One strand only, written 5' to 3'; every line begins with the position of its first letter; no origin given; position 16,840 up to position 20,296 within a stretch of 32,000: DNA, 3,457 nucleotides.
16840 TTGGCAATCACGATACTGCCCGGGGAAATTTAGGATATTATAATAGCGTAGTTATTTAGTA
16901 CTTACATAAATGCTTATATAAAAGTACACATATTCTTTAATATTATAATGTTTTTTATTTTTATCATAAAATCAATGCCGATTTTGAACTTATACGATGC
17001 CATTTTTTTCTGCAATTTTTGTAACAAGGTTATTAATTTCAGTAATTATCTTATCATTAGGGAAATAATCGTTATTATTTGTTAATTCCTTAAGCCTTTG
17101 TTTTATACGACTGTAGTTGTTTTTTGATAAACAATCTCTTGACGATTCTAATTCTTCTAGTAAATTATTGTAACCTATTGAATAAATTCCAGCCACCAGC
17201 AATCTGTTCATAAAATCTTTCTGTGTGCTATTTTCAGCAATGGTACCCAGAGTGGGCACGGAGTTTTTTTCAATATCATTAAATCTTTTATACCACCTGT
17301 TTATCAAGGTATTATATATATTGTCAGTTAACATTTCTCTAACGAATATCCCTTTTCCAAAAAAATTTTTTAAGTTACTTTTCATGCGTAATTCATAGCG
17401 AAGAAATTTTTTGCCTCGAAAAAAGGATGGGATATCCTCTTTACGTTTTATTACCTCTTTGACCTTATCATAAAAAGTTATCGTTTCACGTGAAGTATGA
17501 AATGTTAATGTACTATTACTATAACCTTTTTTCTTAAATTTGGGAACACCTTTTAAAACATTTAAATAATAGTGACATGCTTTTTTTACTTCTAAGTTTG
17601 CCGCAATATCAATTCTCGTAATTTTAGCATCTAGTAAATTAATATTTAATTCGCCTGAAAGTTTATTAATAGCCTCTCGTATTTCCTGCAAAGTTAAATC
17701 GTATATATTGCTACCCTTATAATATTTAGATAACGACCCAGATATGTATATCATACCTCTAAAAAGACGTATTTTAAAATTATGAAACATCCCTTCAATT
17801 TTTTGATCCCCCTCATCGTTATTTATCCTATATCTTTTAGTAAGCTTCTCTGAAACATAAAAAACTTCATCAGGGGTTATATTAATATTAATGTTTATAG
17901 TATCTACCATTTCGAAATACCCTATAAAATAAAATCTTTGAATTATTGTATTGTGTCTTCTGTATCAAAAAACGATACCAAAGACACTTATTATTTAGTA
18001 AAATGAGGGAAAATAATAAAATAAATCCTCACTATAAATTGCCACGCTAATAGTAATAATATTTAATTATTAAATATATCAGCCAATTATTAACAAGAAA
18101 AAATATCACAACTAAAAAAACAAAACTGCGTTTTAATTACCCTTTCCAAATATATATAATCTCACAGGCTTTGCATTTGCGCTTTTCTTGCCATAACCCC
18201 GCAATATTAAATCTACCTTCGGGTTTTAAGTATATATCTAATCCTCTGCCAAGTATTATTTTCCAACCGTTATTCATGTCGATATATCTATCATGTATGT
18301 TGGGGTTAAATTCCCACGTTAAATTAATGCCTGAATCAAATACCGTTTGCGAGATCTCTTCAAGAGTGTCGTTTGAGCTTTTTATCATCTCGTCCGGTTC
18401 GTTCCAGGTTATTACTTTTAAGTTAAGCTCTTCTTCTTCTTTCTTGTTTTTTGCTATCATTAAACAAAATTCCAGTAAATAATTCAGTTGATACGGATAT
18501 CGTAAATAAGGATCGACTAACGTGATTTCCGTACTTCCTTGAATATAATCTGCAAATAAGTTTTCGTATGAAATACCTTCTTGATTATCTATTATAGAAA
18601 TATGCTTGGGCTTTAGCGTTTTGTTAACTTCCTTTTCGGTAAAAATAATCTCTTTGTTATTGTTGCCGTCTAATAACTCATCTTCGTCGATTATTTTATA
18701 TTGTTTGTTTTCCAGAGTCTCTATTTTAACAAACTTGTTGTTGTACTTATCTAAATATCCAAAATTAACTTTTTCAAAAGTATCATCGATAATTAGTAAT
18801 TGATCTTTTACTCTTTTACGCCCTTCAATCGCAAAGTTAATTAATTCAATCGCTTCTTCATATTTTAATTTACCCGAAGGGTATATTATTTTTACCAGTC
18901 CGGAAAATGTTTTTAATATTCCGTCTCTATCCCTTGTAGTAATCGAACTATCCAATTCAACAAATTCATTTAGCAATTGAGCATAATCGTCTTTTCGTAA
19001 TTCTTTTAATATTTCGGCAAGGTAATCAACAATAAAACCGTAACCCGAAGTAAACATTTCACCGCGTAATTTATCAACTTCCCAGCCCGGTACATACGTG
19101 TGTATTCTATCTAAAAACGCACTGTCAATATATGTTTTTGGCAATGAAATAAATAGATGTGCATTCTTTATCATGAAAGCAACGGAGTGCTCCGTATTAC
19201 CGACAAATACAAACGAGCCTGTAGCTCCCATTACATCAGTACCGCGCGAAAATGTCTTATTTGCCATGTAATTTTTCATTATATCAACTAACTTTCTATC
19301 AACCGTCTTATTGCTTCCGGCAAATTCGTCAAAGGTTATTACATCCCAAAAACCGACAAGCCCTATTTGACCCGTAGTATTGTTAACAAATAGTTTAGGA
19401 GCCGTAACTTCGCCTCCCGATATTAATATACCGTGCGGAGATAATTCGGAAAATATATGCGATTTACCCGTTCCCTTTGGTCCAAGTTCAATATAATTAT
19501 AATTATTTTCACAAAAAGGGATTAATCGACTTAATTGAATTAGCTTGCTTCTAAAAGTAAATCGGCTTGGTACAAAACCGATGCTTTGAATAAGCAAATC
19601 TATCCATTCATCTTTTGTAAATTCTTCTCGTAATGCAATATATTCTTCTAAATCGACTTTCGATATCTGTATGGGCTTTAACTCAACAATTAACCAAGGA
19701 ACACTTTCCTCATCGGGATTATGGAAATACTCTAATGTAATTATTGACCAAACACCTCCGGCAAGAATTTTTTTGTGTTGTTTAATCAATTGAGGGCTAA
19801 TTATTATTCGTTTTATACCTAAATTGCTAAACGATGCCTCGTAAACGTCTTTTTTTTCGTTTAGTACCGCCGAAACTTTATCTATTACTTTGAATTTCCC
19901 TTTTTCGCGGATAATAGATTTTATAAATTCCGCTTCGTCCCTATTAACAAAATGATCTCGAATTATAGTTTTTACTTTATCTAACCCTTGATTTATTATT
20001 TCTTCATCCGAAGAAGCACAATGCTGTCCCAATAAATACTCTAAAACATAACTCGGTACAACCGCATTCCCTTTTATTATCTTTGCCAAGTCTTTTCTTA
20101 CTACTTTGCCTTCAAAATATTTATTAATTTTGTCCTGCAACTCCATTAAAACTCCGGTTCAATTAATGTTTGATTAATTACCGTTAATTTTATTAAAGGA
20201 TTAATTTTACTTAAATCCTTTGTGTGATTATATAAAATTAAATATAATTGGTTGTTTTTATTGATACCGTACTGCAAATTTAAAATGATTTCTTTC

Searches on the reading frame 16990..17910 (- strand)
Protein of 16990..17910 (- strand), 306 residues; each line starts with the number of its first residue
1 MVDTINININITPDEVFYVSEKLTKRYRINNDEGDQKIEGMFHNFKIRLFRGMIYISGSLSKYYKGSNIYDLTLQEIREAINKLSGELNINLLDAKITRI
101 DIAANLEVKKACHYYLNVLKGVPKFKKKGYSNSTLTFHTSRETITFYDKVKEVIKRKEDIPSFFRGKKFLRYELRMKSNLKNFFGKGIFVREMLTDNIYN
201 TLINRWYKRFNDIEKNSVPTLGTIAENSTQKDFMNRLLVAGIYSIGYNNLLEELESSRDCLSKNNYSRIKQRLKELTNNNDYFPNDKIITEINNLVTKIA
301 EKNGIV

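Call 9: search_protein_families(library=pfam, proteins=[window:16990-17910:-], max_evalue=0.01)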
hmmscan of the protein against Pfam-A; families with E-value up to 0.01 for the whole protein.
window:16990-17910:- (306 aa): 2 families
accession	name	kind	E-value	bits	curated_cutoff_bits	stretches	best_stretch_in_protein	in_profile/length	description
PF05144.20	Phage_CRI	-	3.9e-12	46.8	21.7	1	52-182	64-219/232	Replication-associated protein G2P N-terminal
PF02486.25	Rep_trans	-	0.0063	16.6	29.6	0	130-214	53-133/201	Replication initiation factor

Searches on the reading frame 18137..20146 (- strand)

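Call 9: search_protein_families(library=pfam, proteins=[window:18137-20146:-], max_evalue=0.01)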
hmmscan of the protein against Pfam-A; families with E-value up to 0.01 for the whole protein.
window:18137-20146:- (669 aa): 3 families
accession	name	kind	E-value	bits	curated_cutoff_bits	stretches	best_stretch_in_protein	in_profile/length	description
PF13337.12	BrxL_ATPase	-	2.1e-125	418.1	25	1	152-462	2-312/313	Lon-like protease BrxL-like, ATPase domain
PF20442.3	BrxL_N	-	2.4e-47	160.6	28.2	1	9-140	1-132/132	BREX system Lon protease-like protein BrxL N-terminal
PF16565.11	MIT_C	-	4.9e-38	130.7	25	1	524-665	1-140/142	Phospholipase D-like domain at C-terminus of MIT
